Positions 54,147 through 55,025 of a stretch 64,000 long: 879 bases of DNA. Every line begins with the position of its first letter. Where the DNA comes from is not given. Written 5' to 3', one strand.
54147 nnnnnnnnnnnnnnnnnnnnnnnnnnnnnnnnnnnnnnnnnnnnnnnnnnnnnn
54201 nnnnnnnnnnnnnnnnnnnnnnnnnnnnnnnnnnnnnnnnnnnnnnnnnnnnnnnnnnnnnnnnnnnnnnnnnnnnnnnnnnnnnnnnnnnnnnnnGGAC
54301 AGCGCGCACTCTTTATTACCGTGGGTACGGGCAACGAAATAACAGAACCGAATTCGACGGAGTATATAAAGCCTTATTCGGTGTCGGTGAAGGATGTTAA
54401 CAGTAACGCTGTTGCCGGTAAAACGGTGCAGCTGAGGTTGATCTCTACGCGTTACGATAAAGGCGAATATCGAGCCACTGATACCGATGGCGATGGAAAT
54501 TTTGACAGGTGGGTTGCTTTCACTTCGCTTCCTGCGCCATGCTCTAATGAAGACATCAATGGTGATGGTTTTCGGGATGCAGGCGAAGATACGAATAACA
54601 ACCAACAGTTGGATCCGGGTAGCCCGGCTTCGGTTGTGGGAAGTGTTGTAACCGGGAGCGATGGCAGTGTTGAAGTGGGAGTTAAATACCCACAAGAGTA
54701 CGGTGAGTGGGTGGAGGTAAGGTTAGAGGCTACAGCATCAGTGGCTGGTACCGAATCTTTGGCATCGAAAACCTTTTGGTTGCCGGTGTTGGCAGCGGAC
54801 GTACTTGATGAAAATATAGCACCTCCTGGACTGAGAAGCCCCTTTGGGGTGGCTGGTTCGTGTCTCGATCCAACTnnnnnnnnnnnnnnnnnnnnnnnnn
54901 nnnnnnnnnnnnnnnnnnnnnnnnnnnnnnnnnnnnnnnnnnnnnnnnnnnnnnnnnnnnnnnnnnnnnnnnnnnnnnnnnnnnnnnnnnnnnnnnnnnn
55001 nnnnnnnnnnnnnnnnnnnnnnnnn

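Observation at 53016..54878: Invasin-type Ig-repeat lipoprotein inserted into the pilMNOPQ-aroK-aroB operon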

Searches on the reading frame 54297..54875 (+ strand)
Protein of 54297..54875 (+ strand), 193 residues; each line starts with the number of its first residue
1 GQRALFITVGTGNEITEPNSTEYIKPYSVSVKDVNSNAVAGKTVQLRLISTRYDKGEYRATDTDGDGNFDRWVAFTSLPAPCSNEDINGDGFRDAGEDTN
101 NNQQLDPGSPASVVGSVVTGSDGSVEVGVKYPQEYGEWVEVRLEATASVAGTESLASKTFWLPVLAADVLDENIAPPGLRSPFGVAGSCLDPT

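Call 40: predict_structure(alignment_id=A3)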
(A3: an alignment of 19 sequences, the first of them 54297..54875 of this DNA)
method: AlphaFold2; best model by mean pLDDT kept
length: 193 residues; sequences in the alignment: 19
mean_pLDDT: 94.1   pTM: 0.87
mean pLDDT of the five models: 94.1, 93.7, 93.0, 92.2, 92.2
residues with pLDDT >= 90: 172; 70-90: 18; 50-70: 3; < 50: 0
segments of 3 or more residues with pLDDT < 50: none
pLDDT, mean of each block of 10 residues (from residue 1): 80 91 97 94 97 97 94 96 94 93 94 97 97 98 94 94 95 91 97 93
secondary structure, 60 per line:
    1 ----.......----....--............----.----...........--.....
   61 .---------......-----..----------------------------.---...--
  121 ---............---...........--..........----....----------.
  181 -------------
elements in order: E5-11 E16-19 E22-33 E43-53 E56-61 E71-76 E116-118 E124-132 E139-149 E152-161 H166-169

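Call 53: search_protein_representatives(alignment_id=A3)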
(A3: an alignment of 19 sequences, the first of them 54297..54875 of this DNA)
Query: 19 sequences, 188 profile positions. Proteins with E-value up to 0.001 (for the whole library): 2521; up to 1e-10: 1912; up to 1e-30: 994. The best 150 are listed.
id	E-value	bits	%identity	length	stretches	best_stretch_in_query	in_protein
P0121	7.9e-191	645.1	-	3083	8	1-185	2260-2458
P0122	1.7e-157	536.5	-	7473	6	7-171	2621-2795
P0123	3.5e-110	382.2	-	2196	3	1-185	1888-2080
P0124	1.3e-101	354.2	-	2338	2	1-186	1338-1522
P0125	2.8e-98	343.4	-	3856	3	6-171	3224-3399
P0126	5.8e-94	329.3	-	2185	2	1-185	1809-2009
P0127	1.2e-85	302.1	-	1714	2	1-187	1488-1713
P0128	1.2e-84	299.0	-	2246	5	18-164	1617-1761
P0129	4.2e-75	267.8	-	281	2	1-187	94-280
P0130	2.2e-73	262.2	-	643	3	79-187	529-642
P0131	1.0e-72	260.0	-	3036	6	2-185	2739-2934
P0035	1.2e-72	259.7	-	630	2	1-187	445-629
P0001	8.5e-71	253.7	-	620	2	1-187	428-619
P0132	1.2e-70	253.2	-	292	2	1-187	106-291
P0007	7.7e-69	247.4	-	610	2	1-187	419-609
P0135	5.1e-68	244.7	-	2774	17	7-180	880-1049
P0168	1.2e-61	224.0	-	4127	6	7-171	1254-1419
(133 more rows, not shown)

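Call 54: search_protein_families(library=pfam, proteins=[P0121, P0123, P0124, P0127], max_evalue=0.001)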
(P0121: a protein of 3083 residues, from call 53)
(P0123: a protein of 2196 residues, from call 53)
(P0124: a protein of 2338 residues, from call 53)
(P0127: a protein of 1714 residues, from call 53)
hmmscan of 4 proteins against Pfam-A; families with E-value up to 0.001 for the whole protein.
P0121 (3083 aa): 7 families
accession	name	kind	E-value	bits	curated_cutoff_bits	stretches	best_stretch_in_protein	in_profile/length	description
PF02369.22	Big_1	-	1.3e-220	714.8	34.9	22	656-745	2-93/93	Bacterial Ig-like domain (group 1)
PF09134.16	Invasin_D3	-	1.3e-120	394.8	33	12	657-747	6-98/98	Invasin, domain 3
PF13620.12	CarboxypepD_reg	-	1.5e-29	102.6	32.3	3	480-558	2-78/82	Carboxypeptidase regulatory-like domain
PF18252.6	Cu_bind_CorA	-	5.7e-10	39.6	27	0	531-599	57-128/184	Copper(I)-binding protein CorA-like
PF16640.11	Big_3_5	-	3.6e-07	31.1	35.5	0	364-440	1-68/88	Bacterial Ig-like domain (group 3)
PF17789.7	MG4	-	4.5e-07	30.4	24.7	0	1883-1949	19-84/95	Macroglobulin domain MG4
PF01835.25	MG2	-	8.6e-07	29.7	32.8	0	1166-1210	19-63/96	MG2 domain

P0123 (2196 aa): 5 families
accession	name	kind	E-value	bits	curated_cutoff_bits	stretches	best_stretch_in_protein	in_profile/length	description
PF02369.22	Big_1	-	9.4e-125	407.5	34.9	14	1175-1263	3-92/93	Bacterial Ig-like domain (group 1)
PF09134.16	Invasin_D3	-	2.8e-69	230.2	33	7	1176-1264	7-96/98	Invasin, domain 3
PF01835.25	MG2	-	2.8e-20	72.9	32.8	1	783-845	4-66/96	MG2 domain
PF17789.7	MG4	-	5.4e-20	71.9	24.7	0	173-223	17-60/95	Macroglobulin domain MG4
PF00775.27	Dioxygenase_C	-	1.2e-05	25.3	27.3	0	362-403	18-58/182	Dioxygenase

P0124 (2338 aa): 5 families
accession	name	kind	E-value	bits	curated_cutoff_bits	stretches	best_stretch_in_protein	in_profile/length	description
PF02369.22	Big_1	-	2.8e-62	207.3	34.9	6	954-1039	8-92/93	Bacterial Ig-like domain (group 1)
PF05345.18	He_PIG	-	1.7e-36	125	24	4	854-934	8-95/96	Putative Ig domain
PF09134.16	Invasin_D3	-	2.2e-17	63.8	33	2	953-1040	10-96/98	Invasin, domain 3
PF17789.7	MG4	-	1.1e-09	38.8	24.7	0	964-1033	15-82/95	Macroglobulin domain MG4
PF24908.1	Ig_SIBA-E_2nd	-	0.00015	22.3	27.8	0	887-923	41-77/117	Integrin beta-like protein A-E, second Ig-like domain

P0127 (1714 aa): 8 families
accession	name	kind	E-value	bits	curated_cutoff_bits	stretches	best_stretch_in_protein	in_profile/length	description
PF02369.22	Big_1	-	3.8e-62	206.9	34.9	8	275-340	26-93/93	Bacterial Ig-like domain (group 1)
PF00041.27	fn3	-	2.1e-27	95.6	25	3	1005-1082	3-82/84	Fibronectin type III domain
PF09134.16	Invasin_D3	-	4e-21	75.8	33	3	1308-1381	20-97/98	Invasin, domain 3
PF09294.16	Interfer-bind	-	8.6e-09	36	21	0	1050-1088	64-103/104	Interferon-alpha/beta receptor, fibronectin type III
PF18370.7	RGI_lyase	-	7.5e-08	33.1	27.8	0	937-992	21-79/86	Rhamnogalacturonan I lyases beta-sheet domain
PF25788.1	Ig_Rha78A_N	-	2.7e-05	24.8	27.4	0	959-1002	60-103/105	Rha78A-like, N-terminal immunoglobulin domain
PF25814.1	fn3_SORL1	-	2.9e-05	24.5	27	0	924-984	7-60/90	SORL1-like, fn3 domain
PF16652.11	PH_13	-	4.2e-05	23.9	27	0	676-707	65-96/155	Pleckstrin homology domain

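Call 66: fold_search(model_id=the predicted structure, library=pdb)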
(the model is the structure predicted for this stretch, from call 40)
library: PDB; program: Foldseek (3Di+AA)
matches with E <= 10: 1275; with E <= 0.001: 0
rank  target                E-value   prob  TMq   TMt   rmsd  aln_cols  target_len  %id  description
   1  4ei0_A                1.1e-03  0.99  0.31  0.22  14.4       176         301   13  Crystal structure of a DUF4466 family protein (PARMER_03218) from Parabacteroides merdae ATCC 43184 at 2.00 A resoluti (released 2012-05-30)
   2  3mnm_C                1.3e-03  1.00  0.28  0.41   6.3       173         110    9  Crystal structure of GAE domain of GGA2p from Saccharomyces cerevisiae (released 2010-09-08)
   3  3mnm_A                2.0e-03  1.00  0.29  0.42   5.8       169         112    9  Crystal structure of GAE domain of GGA2p from Saccharomyces cerevisiae (released 2010-09-08)
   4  7wwo_A                2.6e-03  0.98  0.32  0.38  15.8       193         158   13  Dimer form of hypothetical protein TTHA1873 from Thermus thermophilus (released 2022-03-09)
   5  7wwn                  2.6e-03  0.94  0.30  0.35  15.5       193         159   12  Structure of hypothetical protein TTHA1873 from Thermus thermophilus with Potassium mercuric iodide (released 2022-04-06)
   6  6qyc_B                3.0e-03  0.99  0.31  0.11  10.7       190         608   14  Crystal structure of MtrC from Shewanella baltica OS185 (released 2020-04-22)
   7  4lmh_A                3.0e-03  0.94  0.30  0.11  10.5       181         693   15  Crystal structure of the outer membrane decaheme cytochrome OmcA (released 2014-04-16)
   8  6qyc_A                3.5e-03  0.99  0.30  0.11   9.4       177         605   12  Crystal structure of MtrC from Shewanella baltica OS185 (released 2020-04-22)
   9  5cn1_C                4.3e-03  0.98  0.29  0.43   9.0       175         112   10  Crystal structure of yeast GGA1_GAE domain-P21 (released 2016-07-20)
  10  6qyc_C                5.1e-03  0.97  0.30  0.11   9.9       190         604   14  Crystal structure of MtrC from Shewanella baltica OS185 (released 2020-04-22)
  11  1tza_A                6.3e-03  0.95  0.26  0.36  12.2       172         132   11  X-ray structure of Northeast Structural Genomics Consortium target SoR45 (released 2004-07-27)
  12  7wrk                  6.3e-03  0.91  0.31  0.36  15.5       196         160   12  Structure of hypothetical protein TTHA1873 from Thermus thermophilus (released 2022-03-09)
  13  4lmh_C                6.6e-03  0.92  0.31  0.11  10.8       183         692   14  Crystal structure of the outer membrane decaheme cytochrome OmcA (released 2014-04-16)
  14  5cn2_A                7.0e-03  0.98  0.29  0.41   8.0       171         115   10  Crystal structure of yeast GGA1_GAE domain-C2221 (released 2016-07-20)
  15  8k2n_A                8.7e-03  0.90  0.29  0.12  15.5       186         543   12  Crystal structure of Group 4 Monosaccharide-releasing beta-N-acetylgalactosaminidase NgaLy from Lacticaseibacillus yic (released 2024-04-24)
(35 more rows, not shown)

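Call 76: find_encoding_contigs(protein=P0135, flank=8000, max_places=2)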
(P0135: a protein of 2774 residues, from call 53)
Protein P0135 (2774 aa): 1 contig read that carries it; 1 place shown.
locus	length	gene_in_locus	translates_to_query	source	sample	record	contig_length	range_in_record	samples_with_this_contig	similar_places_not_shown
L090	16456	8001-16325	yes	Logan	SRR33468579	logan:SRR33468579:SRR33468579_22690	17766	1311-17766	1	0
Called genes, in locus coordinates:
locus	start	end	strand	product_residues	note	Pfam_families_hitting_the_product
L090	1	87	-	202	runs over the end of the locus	-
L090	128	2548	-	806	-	PF00912:Transgly, PF17092:PCB_OB, PF00905:Transpeptidase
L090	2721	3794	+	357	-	PF11104:PilM_2, PF14450:FtsA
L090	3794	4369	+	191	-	PF05137:PilN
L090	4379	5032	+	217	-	PF04350:PilO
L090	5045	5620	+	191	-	PF04351:PilP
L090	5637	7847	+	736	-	PF11741:AMIN, PF21305:type_II_gspD_N0 (weak), PF07660:STN, PF03958:Secretin_N, PF00263:Secretin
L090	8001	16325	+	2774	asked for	PF02369:Big_1, PF09134:Invasin_D3, PF02369:Big_1, PF09134:Invasin_D3, PF02369:Big_1, PF02369:Big_1, PF09134:Invasin_D3, PF02369:Big_1, +8 more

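Call 77: find_encoding_contigs(protein=P0121, flank=8000, max_places=2)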
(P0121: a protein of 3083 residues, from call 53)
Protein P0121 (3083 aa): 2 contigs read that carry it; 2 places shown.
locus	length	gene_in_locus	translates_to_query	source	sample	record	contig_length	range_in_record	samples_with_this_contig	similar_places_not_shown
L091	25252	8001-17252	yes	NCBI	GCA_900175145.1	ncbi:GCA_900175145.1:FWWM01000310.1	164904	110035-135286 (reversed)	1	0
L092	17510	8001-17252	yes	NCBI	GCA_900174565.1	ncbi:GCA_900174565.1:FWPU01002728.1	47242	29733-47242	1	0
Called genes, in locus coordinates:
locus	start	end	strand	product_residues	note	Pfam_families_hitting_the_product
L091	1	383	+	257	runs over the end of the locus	PF07608:DUF1571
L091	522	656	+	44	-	-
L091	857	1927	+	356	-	PF11104:PilM_2, PF06723:MreB_Mbl (faint), PF05134:T2SSL (faint), PF14450:FtsA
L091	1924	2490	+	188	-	PF05137:PilN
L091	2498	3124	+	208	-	PF04350:PilO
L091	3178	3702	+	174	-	PF04351:PilP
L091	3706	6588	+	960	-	PF11741:AMIN, PF07660:STN, PF03958:Secretin_N, PF00263:Secretin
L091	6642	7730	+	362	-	PF13685:Fe-ADH_2 (weak), PF01761:DHQ_synthase, PF24621:DHQS_C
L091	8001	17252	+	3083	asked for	PF02369:Big_1, PF02369:Big_1, PF02369:Big_1, PF09134:Invasin_D3, PF02369:Big_1, PF02369:Big_1, PF09134:Invasin_D3, PF02369:Big_1, +17 more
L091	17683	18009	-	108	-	PF01850:PIN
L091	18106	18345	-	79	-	-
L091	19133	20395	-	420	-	PF00346:Complex1_49kDa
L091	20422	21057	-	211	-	PF13183:Fer4_8 (faint), PF13187:Fer4_9 (faint), PF14697:Fer4_21 (faint), PF00037:Fer4 (weak), PF12838:Fer4_7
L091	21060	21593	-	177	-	PF00329:Complex1_30kDa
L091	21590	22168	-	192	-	PF01058:Oxidored_q6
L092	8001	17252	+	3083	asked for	PF02369:Big_1, PF02369:Big_1, PF02369:Big_1, PF09134:Invasin_D3, PF02369:Big_1, PF02369:Big_1, PF09134:Invasin_D3, PF02369:Big_1, +17 more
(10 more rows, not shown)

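Call 78: find_encoding_contigs(protein=P0123, flank=8000, max_places=2)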
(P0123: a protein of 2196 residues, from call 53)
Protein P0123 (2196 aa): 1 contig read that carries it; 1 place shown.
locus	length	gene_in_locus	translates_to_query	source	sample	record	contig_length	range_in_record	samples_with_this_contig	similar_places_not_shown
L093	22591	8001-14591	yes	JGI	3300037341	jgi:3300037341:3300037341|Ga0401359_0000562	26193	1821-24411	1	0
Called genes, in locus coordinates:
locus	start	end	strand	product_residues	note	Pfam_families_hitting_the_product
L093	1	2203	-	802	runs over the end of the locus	PF00912:Transgly, PF17092:PCB_OB, PF00905:Transpeptidase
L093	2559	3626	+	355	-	PF11104:PilM_2, PF06723:MreB_Mbl (faint), PF14450:FtsA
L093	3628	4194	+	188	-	PF05137:PilN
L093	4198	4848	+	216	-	PF04350:PilO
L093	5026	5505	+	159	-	PF04351:PilP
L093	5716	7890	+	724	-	PF11741:AMIN, PF21305:type_II_gspD_N0 (weak), PF07660:STN (weak), PF03958:Secretin_N, PF00263:Secretin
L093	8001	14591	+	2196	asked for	PF02369:Big_1 (weak), PF09134:Invasin_D3, PF02369:Big_1, PF09134:Invasin_D3 (weak), PF02369:Big_1, PF09134:Invasin_D3, PF02369:Big_1 (weak), PF02369:Big_1, +4 more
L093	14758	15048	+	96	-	-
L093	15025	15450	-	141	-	-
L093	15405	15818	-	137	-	PF01385:OrfB_IS605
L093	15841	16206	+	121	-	-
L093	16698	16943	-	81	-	PF22513:FitA-like_RHH, PF03869:Arc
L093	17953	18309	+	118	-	-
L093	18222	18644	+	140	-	-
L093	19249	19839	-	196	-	PF07963:N_methyl (weak), PF12019:GspH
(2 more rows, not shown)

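Call 79: find_encoding_contigs(protein=P0122, flank=8000, max_places=1)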
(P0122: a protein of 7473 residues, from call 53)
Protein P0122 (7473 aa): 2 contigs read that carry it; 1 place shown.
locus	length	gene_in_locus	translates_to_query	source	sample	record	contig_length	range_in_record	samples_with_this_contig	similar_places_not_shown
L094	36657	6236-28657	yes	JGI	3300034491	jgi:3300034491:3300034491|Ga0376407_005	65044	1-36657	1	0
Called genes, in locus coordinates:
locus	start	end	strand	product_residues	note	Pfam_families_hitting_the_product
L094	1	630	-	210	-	?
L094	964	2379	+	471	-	PF00072:Response_reg, PF00158:Sigma54_activat, PF14532:Sigma54_activ_2, PF25601:AAA_lid_14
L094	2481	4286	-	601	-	PF09820:AAA-ATPase_like, PF08011:PDDEXK_9 (weak)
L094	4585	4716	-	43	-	-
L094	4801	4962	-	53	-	PF14743:DNA_ligase_OB_2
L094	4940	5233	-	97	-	-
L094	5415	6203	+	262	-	-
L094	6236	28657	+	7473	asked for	PF02369:Big_1, PF13620:CarboxypepD_reg, PF02369:Big_1, PF09134:Invasin_D3, PF02369:Big_1, PF02369:Big_1, PF09134:Invasin_D3, PF02369:Big_1, +10 more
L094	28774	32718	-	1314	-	PF00270:DEAD, PF13245:AAA_19 (faint), PF13401:AAA_22 (faint), PF00271:Helicase_C, PF21010:HA2_C, PF07717:OB_NTP_bind, PF11898:DUF3418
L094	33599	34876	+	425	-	PF08245:Mur_ligase_M, PF27239:FOL3_C, PF02875:Mur_ligase_C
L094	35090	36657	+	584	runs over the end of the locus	PF00493:MCM (weak), PF00004:AAA, PF07724:AAA_2, PF10431:ClpB_D2-small (weak)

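Call 80: find_encoding_contigs(protein=P0168, flank=8000, max_places=1)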
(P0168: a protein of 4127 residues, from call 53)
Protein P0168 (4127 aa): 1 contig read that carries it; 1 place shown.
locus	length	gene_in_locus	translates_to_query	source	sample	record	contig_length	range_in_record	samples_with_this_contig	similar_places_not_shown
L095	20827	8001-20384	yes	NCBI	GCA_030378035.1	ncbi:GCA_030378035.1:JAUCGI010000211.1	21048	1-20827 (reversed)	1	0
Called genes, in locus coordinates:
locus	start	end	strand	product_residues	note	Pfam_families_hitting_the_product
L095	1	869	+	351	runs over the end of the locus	PF11104:PilM_2, PF14450:FtsA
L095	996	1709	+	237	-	PF05137:PilN (weak)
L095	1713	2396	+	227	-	PF04350:PilO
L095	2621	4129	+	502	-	PF04351:PilP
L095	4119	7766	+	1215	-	PF11741:AMIN, PF07660:STN (weak), PF21305:type_II_gspD_N0, PF03958:Secretin_N, PF00263:Secretin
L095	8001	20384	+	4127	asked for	PF02369:Big_1, PF09134:Invasin_D3, PF02369:Big_1, PF09134:Invasin_D3, PF02369:Big_1, PF09134:Invasin_D3, PF02369:Big_1, PF09134:Invasin_D3, +24 more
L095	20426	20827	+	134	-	?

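Call 83: search_protein_families(library=pfam, proteins=[P0135, P0168], max_evalue=0.001)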
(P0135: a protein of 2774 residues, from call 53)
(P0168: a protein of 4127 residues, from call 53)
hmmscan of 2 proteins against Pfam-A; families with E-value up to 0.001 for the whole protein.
P0135 (2774 aa): 8 families
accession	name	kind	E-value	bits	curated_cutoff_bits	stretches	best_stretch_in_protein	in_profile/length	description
PF02369.22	Big_1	-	2.8e-110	361.1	34.9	12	259-343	6-92/93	Bacterial Ig-like domain (group 1)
PF09134.16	Invasin_D3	-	1.3e-58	196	33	5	51-149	8-98/98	Invasin, domain 3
PF17789.7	MG4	-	1.4e-14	54.5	24.7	0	360-446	10-89/95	Macroglobulin domain MG4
PF13620.12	CarboxypepD_reg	-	7.4e-11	42.7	32.3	1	274-353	2-79/82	Carboxypeptidase regulatory-like domain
PF13115.11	YtkA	-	2.6e-08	34.8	25.9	0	788-831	23-67/85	YtkA-like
PF18565.7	Glyco_hydro2_C5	-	1e-06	29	32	0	50-140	3-99/103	Glycoside hydrolase family 2 C-terminal domain 5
PF01835.25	MG2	-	1.4e-05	25.8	32.8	0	1156-1207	15-66/96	MG2 domain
PF20598.4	DUF6795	-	0.00026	21.7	27.4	0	1168-1207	8-46/103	Domain of unknown function (DUF6795)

P0168 (4127 aa): 6 families
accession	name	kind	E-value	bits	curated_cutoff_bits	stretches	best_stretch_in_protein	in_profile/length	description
PF02369.22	Big_1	-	6.4e-210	680.5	34.9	20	741-825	7-93/93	Bacterial Ig-like domain (group 1)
PF09134.16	Invasin_D3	-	1.7e-196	638.1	33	19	2723-2812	7-98/98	Invasin, domain 3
PF18565.7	Glyco_hydro2_C5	-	3.4e-45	152.6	32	1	1637-1719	8-98/103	Glycoside hydrolase family 2 C-terminal domain 5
PF17789.7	MG4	-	5e-12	46.3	24.7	1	1745-1810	12-77/95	Macroglobulin domain MG4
PF13115.11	YtkA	-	1.5e-08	35.6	25.9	0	1739-1775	13-47/85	YtkA-like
PF16640.11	Big_3_5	-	3.7e-06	27.9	35.5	1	1736-1808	1-69/88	Bacterial Ig-like domain (group 3)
